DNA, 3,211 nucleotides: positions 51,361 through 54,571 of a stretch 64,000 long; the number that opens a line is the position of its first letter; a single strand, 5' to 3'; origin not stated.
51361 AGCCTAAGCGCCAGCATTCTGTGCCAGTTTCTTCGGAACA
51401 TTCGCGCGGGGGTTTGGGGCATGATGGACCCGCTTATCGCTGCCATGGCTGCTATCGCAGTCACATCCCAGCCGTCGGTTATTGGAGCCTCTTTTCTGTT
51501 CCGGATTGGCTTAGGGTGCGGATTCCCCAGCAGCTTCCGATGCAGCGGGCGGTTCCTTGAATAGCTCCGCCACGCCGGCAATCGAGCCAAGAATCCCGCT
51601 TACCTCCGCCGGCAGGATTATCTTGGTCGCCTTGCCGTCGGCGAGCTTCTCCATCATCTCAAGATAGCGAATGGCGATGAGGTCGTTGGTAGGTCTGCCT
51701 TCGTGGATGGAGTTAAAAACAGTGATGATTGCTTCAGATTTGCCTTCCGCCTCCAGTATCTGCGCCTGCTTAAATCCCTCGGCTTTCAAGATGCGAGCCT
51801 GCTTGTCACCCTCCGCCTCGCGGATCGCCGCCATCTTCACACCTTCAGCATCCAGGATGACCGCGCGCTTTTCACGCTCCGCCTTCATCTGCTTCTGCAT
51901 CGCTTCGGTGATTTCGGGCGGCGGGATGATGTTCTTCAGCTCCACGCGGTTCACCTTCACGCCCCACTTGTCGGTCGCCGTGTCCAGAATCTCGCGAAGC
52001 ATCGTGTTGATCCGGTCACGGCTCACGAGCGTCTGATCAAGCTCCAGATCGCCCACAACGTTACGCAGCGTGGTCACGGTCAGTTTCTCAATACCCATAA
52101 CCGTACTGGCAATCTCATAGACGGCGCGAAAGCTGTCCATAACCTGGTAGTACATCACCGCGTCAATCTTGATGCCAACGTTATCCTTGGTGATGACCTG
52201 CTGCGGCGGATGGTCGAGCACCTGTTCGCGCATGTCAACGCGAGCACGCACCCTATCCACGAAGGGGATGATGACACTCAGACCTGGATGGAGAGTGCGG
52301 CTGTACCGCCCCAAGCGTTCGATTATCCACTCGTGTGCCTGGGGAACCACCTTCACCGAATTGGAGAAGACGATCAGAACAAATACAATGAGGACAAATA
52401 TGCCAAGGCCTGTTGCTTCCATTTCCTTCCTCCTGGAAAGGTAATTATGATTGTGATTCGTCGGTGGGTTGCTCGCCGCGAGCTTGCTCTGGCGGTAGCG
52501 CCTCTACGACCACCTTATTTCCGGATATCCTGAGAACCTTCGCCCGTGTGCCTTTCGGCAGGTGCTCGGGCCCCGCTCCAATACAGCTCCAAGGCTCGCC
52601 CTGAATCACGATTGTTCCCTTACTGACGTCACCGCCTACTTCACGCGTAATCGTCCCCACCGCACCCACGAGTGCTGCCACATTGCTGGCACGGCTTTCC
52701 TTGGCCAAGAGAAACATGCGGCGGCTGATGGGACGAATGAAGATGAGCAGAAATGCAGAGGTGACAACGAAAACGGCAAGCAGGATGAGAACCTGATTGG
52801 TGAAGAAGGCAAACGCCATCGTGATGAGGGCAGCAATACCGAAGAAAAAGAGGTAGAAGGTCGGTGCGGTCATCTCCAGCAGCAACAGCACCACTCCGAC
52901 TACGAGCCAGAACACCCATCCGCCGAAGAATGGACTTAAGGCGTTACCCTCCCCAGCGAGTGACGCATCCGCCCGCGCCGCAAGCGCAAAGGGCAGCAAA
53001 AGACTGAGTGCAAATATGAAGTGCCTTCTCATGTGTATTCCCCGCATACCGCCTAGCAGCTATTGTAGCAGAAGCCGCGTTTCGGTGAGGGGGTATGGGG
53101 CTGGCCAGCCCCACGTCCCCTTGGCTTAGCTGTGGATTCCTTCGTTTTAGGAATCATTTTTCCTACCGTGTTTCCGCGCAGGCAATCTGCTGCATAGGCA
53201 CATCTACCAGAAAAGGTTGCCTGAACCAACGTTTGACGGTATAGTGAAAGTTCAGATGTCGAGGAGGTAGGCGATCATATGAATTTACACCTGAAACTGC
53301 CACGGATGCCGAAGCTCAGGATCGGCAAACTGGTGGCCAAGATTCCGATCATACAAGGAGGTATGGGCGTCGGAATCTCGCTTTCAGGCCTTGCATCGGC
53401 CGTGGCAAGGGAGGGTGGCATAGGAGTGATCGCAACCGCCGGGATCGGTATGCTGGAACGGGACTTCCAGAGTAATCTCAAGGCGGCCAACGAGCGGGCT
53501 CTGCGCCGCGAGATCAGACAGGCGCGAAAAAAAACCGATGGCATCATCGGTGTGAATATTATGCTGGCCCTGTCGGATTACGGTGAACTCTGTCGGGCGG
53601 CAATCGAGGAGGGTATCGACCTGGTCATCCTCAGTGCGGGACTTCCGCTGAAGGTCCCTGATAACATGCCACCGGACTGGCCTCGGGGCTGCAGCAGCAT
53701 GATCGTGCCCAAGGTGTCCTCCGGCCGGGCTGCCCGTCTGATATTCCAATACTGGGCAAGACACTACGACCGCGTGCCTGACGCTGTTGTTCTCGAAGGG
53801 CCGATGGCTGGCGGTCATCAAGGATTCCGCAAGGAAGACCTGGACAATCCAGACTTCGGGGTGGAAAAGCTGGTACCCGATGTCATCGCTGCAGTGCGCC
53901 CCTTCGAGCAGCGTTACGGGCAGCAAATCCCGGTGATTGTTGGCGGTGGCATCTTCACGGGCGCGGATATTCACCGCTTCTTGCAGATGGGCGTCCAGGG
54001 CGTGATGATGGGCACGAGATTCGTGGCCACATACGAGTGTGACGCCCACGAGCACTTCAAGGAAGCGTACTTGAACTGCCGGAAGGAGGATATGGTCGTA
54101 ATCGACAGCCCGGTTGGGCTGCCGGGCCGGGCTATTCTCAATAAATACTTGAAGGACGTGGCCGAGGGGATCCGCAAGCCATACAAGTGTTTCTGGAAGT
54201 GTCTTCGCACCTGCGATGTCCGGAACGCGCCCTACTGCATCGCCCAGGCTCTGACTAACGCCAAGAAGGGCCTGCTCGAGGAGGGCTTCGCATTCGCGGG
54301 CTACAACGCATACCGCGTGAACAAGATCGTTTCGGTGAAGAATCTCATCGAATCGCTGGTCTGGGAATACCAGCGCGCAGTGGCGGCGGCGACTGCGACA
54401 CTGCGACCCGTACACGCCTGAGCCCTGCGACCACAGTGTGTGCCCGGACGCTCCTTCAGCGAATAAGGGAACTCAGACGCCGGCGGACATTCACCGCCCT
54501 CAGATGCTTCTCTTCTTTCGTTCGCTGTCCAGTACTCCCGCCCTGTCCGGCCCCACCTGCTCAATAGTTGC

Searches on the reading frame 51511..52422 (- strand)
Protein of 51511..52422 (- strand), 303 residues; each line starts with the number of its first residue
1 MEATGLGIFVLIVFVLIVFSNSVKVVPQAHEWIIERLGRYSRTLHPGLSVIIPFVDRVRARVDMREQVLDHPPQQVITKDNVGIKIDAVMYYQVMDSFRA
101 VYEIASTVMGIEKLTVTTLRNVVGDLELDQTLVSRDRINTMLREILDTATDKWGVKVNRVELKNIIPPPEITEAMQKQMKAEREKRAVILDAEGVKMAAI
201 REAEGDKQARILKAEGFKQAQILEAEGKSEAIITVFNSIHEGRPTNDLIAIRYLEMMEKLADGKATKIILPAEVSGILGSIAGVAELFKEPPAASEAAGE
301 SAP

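Call 94: search_protein_families(library=pfam, proteins=[window:51511-52422:-], max_evalue=0.001)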
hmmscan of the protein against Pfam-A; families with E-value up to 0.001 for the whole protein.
window:51511-52422:- (303 aa): 1 family
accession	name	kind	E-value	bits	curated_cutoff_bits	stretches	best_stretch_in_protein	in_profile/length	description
PF01145.31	Band_7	-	1e-39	136.8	23.6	1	24-194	1-174/176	SPFH domain / Band 7 family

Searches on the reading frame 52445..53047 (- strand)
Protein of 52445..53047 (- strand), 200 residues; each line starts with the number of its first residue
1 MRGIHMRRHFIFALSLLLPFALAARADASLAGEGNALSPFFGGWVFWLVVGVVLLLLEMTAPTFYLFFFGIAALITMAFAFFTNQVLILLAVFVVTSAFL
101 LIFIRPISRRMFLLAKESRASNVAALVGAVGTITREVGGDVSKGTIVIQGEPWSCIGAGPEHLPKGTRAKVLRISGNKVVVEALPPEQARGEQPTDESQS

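Call 94: search_protein_families(library=pfam, proteins=[window:52445-53047:-], max_evalue=0.001)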
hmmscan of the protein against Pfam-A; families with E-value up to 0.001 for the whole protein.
window:52445-53047:- (200 aa): 1 family
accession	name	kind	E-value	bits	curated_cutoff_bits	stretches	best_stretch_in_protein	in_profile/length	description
PF01957.25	NfeD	-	8.5e-11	42.3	29.1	1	124-182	2-56/57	NfeD-like C-terminal, partner-binding domain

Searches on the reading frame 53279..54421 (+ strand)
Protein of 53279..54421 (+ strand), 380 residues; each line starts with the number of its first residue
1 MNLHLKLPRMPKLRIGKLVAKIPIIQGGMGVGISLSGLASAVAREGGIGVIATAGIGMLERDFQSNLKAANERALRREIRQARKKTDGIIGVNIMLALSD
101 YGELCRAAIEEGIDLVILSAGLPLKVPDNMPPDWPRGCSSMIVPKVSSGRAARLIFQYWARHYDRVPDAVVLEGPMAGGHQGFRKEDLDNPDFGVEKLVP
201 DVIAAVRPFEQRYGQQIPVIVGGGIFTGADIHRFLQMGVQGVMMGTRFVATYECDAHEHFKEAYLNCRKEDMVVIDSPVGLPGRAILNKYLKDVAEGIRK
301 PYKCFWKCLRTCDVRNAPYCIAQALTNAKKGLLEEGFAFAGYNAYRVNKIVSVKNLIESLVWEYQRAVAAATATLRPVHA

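Call 94: search_protein_families(library=pfam, proteins=[window:53279-54421:+], max_evalue=0.001)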
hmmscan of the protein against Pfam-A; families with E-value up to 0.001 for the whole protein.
window:53279-54421:+ (380 aa): 5 families
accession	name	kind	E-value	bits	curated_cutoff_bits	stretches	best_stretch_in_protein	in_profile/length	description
PF03060.21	NMO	-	1.6e-49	169.6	28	1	17-361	7-329/331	Nitronate monooxygenase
PF00478.31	IMPDH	-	3e-08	33.5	25.6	1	200-260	191-251/345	IMP dehydrogenase / GMP reductase domain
PF01070.24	FMN_dh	-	1.7e-05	24.5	24.9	1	203-259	260-316/350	FMN-dependent dehydrogenase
PF00977.27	His_biosynth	-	0.00012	22.1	23.6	1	216-253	73-110/228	Histidine biosynthesis protein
PF01180.27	DHO_dh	-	0.00022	21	27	1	199-249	223-273/291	Dihydroorotate dehydrogenase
